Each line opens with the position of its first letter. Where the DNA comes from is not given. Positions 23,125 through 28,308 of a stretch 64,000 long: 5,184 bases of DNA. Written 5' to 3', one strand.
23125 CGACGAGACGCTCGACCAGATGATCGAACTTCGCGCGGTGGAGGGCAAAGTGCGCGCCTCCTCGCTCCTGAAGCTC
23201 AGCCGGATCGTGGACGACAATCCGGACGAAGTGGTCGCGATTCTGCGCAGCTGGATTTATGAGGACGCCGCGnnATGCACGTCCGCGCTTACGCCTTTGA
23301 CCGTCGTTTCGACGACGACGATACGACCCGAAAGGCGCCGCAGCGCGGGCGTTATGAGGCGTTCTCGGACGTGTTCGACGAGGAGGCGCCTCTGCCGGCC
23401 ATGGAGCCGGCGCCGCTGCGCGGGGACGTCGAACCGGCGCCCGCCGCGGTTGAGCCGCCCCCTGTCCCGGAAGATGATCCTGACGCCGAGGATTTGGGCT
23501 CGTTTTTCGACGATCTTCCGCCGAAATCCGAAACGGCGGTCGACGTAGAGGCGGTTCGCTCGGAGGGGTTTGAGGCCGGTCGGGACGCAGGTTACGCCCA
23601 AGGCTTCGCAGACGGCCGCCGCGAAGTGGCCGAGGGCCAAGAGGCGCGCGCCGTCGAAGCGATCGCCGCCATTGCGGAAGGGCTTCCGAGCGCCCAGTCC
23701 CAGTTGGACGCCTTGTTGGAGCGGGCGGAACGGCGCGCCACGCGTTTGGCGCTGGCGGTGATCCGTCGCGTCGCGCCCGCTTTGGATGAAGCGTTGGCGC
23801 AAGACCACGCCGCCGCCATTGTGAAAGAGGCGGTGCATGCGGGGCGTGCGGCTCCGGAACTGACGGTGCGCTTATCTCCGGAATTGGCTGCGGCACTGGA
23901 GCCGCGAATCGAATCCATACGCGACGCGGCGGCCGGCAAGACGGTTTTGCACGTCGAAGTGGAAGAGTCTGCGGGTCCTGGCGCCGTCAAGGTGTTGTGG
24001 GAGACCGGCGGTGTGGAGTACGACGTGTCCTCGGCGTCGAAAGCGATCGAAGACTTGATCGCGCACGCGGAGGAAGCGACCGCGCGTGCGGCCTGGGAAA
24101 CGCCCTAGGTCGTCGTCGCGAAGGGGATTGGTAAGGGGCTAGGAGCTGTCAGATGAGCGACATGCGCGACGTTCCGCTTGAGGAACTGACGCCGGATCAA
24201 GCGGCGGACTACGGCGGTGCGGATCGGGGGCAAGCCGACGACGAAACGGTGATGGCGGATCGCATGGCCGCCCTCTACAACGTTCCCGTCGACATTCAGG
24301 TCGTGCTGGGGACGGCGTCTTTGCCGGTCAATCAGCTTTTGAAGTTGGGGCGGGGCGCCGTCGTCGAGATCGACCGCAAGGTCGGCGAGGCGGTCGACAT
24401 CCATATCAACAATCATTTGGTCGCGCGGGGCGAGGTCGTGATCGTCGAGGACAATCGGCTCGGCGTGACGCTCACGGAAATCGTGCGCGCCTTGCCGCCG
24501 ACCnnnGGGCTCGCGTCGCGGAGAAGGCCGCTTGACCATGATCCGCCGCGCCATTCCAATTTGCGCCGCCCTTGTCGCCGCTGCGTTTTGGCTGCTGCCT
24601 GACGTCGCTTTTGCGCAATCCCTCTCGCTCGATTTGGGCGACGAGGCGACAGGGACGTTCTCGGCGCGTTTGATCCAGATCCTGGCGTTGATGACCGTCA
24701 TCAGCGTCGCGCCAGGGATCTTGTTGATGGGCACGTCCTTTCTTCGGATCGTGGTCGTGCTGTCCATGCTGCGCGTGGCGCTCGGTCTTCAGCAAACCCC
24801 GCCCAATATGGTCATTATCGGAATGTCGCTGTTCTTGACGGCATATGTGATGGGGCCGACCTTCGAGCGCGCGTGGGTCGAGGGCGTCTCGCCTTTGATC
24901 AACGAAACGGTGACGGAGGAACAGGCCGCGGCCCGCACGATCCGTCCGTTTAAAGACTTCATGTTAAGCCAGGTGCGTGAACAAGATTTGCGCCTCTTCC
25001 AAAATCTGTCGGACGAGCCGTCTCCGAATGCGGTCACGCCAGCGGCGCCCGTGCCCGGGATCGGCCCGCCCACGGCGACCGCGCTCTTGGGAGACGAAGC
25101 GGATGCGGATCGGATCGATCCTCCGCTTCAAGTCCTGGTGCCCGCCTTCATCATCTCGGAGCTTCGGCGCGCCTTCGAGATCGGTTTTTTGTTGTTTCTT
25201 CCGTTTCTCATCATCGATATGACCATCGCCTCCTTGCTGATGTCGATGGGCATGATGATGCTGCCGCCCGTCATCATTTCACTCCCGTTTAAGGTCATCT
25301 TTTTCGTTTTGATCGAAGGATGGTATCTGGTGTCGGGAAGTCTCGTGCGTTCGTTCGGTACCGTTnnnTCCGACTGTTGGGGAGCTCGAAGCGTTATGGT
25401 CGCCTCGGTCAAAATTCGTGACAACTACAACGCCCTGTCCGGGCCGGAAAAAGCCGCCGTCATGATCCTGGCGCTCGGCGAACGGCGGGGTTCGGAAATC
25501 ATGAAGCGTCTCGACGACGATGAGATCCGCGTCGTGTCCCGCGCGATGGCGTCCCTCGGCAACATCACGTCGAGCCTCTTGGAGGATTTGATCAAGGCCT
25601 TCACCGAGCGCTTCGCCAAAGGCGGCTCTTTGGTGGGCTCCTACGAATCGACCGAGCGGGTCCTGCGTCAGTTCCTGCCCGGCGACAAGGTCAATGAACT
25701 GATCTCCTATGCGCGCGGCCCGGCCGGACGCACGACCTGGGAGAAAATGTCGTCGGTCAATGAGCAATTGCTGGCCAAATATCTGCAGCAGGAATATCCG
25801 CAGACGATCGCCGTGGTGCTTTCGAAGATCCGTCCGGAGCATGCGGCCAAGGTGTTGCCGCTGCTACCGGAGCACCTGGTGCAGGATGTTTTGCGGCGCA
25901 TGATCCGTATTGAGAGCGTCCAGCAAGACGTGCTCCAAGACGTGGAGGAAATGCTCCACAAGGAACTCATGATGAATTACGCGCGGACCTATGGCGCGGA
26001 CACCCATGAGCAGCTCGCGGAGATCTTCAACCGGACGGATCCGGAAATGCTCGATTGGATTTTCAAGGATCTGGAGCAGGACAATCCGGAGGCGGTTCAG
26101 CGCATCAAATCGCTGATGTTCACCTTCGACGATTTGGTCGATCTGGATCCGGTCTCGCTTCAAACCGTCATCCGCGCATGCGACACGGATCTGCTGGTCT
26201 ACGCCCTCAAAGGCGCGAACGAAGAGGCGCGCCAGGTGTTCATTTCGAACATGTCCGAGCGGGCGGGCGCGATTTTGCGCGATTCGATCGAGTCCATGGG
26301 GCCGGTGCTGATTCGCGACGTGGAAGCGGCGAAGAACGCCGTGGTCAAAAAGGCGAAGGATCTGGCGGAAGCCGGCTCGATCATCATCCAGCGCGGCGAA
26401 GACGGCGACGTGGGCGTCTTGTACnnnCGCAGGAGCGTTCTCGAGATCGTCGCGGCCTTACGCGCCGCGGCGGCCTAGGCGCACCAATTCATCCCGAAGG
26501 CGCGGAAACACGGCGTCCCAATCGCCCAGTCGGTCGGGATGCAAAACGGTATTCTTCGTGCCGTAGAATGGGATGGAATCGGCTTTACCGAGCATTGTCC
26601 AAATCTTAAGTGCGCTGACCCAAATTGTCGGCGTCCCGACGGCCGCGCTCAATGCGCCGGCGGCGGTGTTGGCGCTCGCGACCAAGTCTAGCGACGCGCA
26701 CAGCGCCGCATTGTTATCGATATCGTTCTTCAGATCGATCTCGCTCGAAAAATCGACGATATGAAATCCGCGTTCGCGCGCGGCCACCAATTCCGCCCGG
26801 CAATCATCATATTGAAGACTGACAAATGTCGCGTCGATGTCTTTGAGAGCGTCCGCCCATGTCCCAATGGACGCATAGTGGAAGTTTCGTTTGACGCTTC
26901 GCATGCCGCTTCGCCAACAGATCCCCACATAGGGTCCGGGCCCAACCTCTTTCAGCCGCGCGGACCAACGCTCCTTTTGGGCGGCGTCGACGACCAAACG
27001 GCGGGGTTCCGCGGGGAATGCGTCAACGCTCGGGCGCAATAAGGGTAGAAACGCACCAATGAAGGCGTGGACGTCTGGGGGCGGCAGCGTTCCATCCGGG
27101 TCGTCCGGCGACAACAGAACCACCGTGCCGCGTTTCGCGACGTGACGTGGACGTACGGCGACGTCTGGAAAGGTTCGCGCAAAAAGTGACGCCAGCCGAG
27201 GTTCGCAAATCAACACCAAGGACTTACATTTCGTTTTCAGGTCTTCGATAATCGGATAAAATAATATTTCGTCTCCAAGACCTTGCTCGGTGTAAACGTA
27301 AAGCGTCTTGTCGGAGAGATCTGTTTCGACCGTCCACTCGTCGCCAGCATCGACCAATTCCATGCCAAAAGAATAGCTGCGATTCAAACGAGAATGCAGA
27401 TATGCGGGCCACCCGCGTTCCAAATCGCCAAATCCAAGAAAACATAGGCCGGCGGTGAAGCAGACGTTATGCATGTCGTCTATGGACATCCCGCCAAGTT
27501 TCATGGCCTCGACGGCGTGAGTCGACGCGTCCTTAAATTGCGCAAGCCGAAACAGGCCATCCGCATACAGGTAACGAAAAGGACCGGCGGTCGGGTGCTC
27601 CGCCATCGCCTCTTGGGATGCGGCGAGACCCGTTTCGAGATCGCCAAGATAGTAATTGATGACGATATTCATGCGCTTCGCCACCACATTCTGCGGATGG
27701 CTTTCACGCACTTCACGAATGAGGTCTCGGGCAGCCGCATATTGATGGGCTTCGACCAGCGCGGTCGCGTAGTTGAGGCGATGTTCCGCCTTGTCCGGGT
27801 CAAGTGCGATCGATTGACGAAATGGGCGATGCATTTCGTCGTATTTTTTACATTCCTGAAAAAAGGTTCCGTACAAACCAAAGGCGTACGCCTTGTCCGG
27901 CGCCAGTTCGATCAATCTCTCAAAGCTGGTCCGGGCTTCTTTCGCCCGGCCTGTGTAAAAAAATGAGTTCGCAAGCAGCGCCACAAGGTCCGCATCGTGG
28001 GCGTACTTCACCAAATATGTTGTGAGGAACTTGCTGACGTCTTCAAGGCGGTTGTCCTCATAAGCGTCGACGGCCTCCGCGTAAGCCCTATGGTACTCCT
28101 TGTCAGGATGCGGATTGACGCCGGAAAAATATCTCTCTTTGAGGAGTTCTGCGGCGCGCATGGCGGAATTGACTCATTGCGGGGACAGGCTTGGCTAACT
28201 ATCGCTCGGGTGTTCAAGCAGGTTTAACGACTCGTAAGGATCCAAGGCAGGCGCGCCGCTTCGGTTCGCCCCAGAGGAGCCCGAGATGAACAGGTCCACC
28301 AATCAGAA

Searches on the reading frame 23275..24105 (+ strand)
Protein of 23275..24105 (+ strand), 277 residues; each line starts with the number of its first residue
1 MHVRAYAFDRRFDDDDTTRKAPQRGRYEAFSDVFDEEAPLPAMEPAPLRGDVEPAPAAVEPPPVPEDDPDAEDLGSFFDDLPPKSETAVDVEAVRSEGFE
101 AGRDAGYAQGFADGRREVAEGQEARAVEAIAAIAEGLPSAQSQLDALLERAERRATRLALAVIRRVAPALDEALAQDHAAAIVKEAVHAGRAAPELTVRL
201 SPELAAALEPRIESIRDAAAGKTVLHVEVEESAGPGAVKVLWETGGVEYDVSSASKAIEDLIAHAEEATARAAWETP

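Call 25: search_protein_families(library=pfam, proteins=[window:23275-24105:+], max_evalue=0.001)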
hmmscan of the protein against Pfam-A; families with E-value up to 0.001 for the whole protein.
window:23275-24105:+ (277 aa): 0 families

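Call 77: search_protein_families(library=ncbifam, proteins=[window:23275-24105:+], max_evalue=0.01)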
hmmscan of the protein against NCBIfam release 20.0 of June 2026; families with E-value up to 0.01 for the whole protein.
window:23275-24105:+ (277 aa): 10 families
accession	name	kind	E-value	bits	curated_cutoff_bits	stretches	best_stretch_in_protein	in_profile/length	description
NF004692.0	PRK06032.1-3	equivalog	6.5e-13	48.9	235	1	96-266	50-220/244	flagellar assembly protein H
NF004690.0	PRK06032.1-1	equivalog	2e-12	47.2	201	1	99-263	33-197/209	flagellar assembly protein H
NF009925.1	PRK13386.1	equivalog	2.2e-06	27.1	192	1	96-202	56-166/228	flagellar assembly protein FliH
NF005392.0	PRK06937.1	equivalog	1.1e-05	24.9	159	1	116-260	56-197/209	HrpE/YscL family type III secretion apparatus protein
NF004693.0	PRK06032.1-4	equivalog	3.5e-05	23.7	288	1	106-264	40-198/216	flagellar assembly protein H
TIGR03825.1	FliH_bacil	equivalog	0.00031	20.4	148.9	1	99-233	86-215/255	flagellar assembly protein FliH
NF004267.1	PRK05687.1-3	equivalog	0.00031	20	293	1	95-152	76-135/266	flagellar assembly protein FliH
NF004691.0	PRK06032.1-2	equivalog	0.00032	20.5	179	1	84-261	19-198/205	flagellar assembly protein H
NF004270.2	PRK05687.2-1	equivalog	0.00034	20.3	180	1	92-189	52-152/223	flagellar assembly protein FliH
NF004266.1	PRK05687.1-1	equivalog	0.0039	16.7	260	1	94-166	65-133/230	flagellar assembly protein FliH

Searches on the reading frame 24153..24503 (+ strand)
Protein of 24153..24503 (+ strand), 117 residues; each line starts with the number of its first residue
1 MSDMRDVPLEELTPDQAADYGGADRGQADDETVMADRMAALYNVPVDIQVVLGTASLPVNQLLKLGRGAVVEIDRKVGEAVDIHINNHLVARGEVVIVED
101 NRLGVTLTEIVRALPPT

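Call 25: search_protein_families(library=pfam, proteins=[window:24153-24503:+], max_evalue=0.001)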
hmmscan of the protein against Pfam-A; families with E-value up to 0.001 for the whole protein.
window:24153-24503:+ (117 aa): 1 family
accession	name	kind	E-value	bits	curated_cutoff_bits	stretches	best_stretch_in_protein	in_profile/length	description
PF01052.25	FliMN_C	-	1.1e-20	73.8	23.8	1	40-111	2-72/73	Type III flagellar switch regulator (C-ring) FliN C-term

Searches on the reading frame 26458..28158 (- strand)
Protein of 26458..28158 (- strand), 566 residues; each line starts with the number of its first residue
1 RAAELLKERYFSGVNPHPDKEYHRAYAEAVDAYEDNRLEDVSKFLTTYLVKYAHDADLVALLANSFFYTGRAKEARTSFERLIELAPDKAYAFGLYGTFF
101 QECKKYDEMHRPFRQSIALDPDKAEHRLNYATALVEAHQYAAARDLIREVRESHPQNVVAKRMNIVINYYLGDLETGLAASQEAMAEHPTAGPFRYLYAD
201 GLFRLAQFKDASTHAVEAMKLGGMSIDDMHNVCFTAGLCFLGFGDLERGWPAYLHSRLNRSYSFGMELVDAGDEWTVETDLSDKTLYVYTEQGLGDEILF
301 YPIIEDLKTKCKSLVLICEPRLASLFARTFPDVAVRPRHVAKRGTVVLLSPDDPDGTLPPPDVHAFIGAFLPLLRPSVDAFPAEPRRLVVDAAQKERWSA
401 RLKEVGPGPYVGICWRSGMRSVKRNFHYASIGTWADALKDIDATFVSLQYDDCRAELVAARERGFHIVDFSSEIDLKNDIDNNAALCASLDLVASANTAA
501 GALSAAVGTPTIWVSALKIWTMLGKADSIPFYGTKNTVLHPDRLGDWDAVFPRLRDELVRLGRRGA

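Call 25: search_protein_families(library=pfam, proteins=[window:26458-28158:-], max_evalue=0.001)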
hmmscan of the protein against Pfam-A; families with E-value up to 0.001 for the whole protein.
window:26458-28158:- (566 aa): 7 families
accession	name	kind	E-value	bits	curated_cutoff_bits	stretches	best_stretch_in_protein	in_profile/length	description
PF14559.12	TPR_19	-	4e-12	46.7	25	1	113-157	14-58/68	Tetratricopeptide repeat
PF23914.1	TPR_CcmH_CycH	-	1.3e-08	35.3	42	1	87-182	47-145/158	Cytochrome c-type biogenesis protein H TPR domain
PF13431.12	TPR_17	-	3.2e-07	30.5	24.4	0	113-144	2-33/34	Tetratricopeptide repeat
PF13428.12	TPR_14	-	4e-06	27.4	23.5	0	57-93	2-38/44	Tetratricopeptide repeat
PF24575.1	TPR_Slam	-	1.3e-05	26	35.2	0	101-145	58-102/104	Surface lipoprotein assembly modifier, N-terminal TPR repeats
PF13174.12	TPR_6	-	9.4e-05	23.3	26.3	0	62-88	6-32/33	Tetratricopeptide repeat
PF13432.12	TPR_16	-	0.00058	20.7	32.7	0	62-97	3-38/65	Tetratricopeptide repeat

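Call 36: search_protein_families(library=pfam, proteins=[window:26458-28158:-], max_evalue=0.1)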
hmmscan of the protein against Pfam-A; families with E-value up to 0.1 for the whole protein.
window:26458-28158:- (566 aa): 12 families
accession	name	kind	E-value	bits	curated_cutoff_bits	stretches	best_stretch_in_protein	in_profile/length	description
PF14559.12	TPR_19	-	4e-12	46.7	25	2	113-157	14-58/68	Tetratricopeptide repeat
PF23914.1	TPR_CcmH_CycH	-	1.3e-08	35.3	42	1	87-182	47-145/158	Cytochrome c-type biogenesis protein H TPR domain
PF13431.12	TPR_17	-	3.2e-07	30.5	24.4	1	113-144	2-33/34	Tetratricopeptide repeat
PF13428.12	TPR_14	-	4e-06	27.4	23.5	0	57-93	2-38/44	Tetratricopeptide repeat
PF24575.1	TPR_Slam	-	1.3e-05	26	35.2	1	101-145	58-102/104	Surface lipoprotein assembly modifier, N-terminal TPR repeats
PF13174.12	TPR_6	-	9.4e-05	23.3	26.3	1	62-88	6-32/33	Tetratricopeptide repeat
PF13432.12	TPR_16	-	0.00058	20.7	32.7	2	62-97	3-38/65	Tetratricopeptide repeat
PF13181.12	TPR_8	-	0.0022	18.5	25.7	1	60-88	5-33/34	Tetratricopeptide repeat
PF07719.23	TPR_2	-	0.0044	17.5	27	1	61-88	6-33/34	Tetratricopeptide repeat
PF12895.13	ANAPC3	-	0.0057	17.3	27.2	0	118-157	17-58/82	Anaphase-promoting complex, cyclosome, subunit 3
PF13424.12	TPR_12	-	0.044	14.4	30.1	0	101-152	14-73/77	Tetratricopeptide repeat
PF01118.30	Semialdhyde_dh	-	0.096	13.5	26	0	435-480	61-106/121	Semialdehyde dehydrogenase, NAD binding domain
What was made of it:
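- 26458..28161 (-): TPR protein of 567 aa at the far end of the flagellar cluster; a possible partner in flagellin modification. Pfam finds only TPR repeats at aa 57-190 (calls 25, 36).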

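Call 76: search_solved_structures(query=window:26458-28158:-, max_evalue=1)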
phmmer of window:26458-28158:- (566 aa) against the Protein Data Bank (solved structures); distinct sequences matched with E-value up to 1: 70 (the best 60 are shown).
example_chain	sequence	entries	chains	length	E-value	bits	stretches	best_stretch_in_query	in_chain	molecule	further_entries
9qhb_A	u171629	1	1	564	5.1e-15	58.5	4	62-231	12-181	Engineered tetratricopeptide repeat protein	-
8bu0_A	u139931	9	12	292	1e-10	44.2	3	62-190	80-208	Consensus tetratricopeptide repeat protein | Crystal structure of an 8-repeat consensus TPR superhelix with Zinc. | Monomer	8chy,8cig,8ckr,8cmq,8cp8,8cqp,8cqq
6b85_J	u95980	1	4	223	3.5e-08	35.9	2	69-127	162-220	TMHC4_R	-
1w3b_A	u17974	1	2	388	3.6e-08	35.8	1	61-159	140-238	UDP-N-ACETYLGLUCOSAMINE--PEPTIDE N-ACETYLGLUCOSAMINYLTRANSFERASE 110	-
6eou_A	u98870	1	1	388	8.1e-08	34.7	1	61-160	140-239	UDP-N-acetylglucosamine--peptide N-acetylglucosaminyltransferase 110 kDa subunit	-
9qhc_A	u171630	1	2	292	2.8e-07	32.9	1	62-189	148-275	Engineered tetratricopeptide repeat protein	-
1na0_A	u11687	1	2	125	1.7e-06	30.3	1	60-162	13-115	designed protein CTPR3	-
7ntf_A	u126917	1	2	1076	2.2e-06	30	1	61-169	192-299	Isoform 1 of UDP-N-acetylglucosamine--peptide N-acetylglucosaminyltransferase 110 kDa subu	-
7yeh_B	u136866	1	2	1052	2.2e-06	30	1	61-170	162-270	UDP-N-acetylglucosamine--peptide N-acetylglucosaminyltransferase 110 kDa subunit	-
7yea_A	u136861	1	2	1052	2.2e-06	29.9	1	61-170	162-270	UDP-N-acetylglucosamine--peptide N-acetylglucosaminyltransferase 110 kDa subunit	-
6vfj_B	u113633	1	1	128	8.2e-06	28.1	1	53-133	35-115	I53_dn5B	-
8far_A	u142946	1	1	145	9.8e-06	27.8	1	71-125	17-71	I432-1-CC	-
2wqh_A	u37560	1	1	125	1.4e-05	27.2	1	61-162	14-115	CTPR3Y3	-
5hrz_A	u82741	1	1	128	4.4e-05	25.6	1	46-133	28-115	TPR domain protein 1na0C3_3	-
8ch0_A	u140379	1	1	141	7e-05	25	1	62-187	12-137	Consensus tetratricopeptide repeat protein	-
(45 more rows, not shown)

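Call 77: search_protein_families(library=ncbifam, proteins=[window:26458-28158:-], max_evalue=0.01)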
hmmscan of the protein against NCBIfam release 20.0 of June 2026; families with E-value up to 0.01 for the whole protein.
window:26458-28158:- (566 aa): 10 families
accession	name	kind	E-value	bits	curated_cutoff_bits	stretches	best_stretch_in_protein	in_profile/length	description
TIGR02917.1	PEP_TPR_lipo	equivalog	1.3e-10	39.9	312.2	1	35-191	580-736/899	XrtA/PEP-CTERM system TPR-repeat protein PrsT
NF011721.1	PRK15174.1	equivalog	4.8e-08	31.7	1200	1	105-163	299-357/656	Vi polysaccharide transport protein VexE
TIGR02552.1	LcrH_SycD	equivalog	1.5e-06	27.9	104.8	1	62-157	24-119/136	SycD/LcrH family type III secretion system chaperone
NF040959.1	MamA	equivalog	2.7e-06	27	200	0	113-190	94-171/204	magnetosome protein MamA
NF052400.1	M48_BAM_BepA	equivalog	3e-06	26.3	570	1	19-187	268-438/483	beta-barrel assembly-enhancing protease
NF033920.0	C39_PA2778_fam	equivalog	8.4e-06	25.4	150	0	20-93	153-227/255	PA2778 family cysteine peptidase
TIGR02521.1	type_IV_pilW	equivalog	1.5e-05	24.7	154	1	49-118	58-127/234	type IV pilus biogenesis/stability protein PilW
NF008391.2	PRK11189.1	equivalog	0.00023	20.7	250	1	71-152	80-161/297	lipoprotein NlpI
TIGR03939.1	PGA_TPR_OMP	equivalog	0.00023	19.5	366.65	1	67-190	64-186/800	poly-beta-1,6 N-acetyl-D-glucosamine export porin PgaA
NF009037.0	PRK12370.1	equivalog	0.0019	16.6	589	1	74-190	322-438/553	HilA/EilA family virulence transcriptional regulator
